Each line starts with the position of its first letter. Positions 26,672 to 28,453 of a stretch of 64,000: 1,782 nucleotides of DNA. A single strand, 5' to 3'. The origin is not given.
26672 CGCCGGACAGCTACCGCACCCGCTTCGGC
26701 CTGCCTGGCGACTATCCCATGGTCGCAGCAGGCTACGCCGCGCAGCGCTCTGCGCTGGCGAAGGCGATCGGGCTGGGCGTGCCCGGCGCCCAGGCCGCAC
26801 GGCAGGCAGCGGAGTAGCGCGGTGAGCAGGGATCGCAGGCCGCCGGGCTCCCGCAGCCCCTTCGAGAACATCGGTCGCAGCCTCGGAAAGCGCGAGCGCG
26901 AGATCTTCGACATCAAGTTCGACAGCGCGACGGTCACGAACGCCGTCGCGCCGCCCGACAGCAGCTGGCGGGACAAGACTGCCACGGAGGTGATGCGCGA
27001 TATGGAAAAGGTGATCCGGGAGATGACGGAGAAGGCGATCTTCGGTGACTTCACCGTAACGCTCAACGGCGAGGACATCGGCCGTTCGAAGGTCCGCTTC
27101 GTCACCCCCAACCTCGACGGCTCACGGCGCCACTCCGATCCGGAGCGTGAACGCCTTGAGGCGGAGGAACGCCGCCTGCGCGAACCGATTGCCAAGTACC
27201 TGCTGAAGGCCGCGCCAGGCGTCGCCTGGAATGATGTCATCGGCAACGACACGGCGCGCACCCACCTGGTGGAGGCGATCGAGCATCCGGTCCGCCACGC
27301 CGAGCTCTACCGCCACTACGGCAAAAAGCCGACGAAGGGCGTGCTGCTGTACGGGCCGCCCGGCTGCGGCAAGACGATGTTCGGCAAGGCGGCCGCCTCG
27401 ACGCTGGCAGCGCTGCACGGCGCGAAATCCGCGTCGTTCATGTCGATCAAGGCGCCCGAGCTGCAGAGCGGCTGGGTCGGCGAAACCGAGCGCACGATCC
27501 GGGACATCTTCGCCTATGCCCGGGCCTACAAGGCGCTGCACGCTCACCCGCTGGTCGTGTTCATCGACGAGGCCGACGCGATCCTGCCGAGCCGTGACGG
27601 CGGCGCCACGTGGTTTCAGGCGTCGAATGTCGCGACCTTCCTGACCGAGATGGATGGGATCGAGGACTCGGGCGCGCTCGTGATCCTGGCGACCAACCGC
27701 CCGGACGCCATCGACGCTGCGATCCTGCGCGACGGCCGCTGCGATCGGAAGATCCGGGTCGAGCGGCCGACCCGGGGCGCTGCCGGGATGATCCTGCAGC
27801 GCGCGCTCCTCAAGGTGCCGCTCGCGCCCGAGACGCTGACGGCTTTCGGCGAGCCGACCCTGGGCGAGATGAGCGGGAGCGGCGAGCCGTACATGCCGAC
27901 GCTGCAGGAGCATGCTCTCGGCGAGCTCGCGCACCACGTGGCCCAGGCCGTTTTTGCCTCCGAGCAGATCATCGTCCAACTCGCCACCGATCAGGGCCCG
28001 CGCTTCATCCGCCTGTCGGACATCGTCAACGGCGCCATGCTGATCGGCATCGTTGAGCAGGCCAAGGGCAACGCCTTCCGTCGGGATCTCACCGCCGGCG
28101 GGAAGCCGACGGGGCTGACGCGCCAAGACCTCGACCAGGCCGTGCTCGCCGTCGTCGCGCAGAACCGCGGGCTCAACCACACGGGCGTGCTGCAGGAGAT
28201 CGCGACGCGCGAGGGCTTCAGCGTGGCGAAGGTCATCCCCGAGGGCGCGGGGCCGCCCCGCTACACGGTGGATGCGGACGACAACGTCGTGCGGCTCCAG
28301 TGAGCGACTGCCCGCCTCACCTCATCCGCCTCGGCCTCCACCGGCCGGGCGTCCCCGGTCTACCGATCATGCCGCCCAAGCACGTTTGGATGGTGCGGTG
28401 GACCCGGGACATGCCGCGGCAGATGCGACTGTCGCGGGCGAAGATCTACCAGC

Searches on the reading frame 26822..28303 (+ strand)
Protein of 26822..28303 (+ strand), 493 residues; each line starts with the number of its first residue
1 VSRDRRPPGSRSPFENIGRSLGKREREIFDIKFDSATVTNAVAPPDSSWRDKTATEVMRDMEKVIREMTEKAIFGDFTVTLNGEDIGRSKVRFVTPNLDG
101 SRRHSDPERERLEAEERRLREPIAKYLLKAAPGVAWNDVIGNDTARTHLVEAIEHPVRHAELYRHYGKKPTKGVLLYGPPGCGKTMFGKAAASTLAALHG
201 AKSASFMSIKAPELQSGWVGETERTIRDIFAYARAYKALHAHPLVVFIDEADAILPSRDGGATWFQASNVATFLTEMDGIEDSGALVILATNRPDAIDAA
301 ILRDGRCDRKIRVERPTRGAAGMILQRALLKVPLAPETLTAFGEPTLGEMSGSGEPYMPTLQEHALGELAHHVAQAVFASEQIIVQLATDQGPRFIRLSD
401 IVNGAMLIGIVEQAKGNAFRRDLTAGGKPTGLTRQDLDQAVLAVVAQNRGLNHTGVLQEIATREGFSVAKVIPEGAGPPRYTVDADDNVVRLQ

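Call 19: search_protein_families(library=pfam, proteins=[window:26822-28303:+], max_evalue=0.01)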
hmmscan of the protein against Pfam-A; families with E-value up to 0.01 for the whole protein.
window:26822-28303:+ (493 aa): 7 families
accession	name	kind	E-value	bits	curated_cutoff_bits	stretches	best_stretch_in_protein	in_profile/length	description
PF00004.35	AAA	-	1.6e-35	122.9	21.2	1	174-314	1-130/131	ATPase family associated with various cellular activities (AAA)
PF13191.12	AAA_16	-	0.0002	22.3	32.6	0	170-214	24-63/167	AAA ATPase domain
PF13401.12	AAA_22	-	0.00032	21.5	27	1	174-257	8-97/130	AAA domain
PF00910.28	RNA_helicase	-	0.00055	20.8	21.5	1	174-232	1-61/105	RNA helicase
PF01078.27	Mg_chelatase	-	0.0028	17.5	20.3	1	174-210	25-61/207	Magnesium chelatase, subunit ChlI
PF07728.20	AAA_5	-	0.0035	17.8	22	1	173-253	1-77/139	AAA domain (dynein-related subfamily)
PF25199.1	nSTAND_NTPase5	-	0.0077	16.5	34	0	135-254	10-108/145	Novel STAND NTPase 5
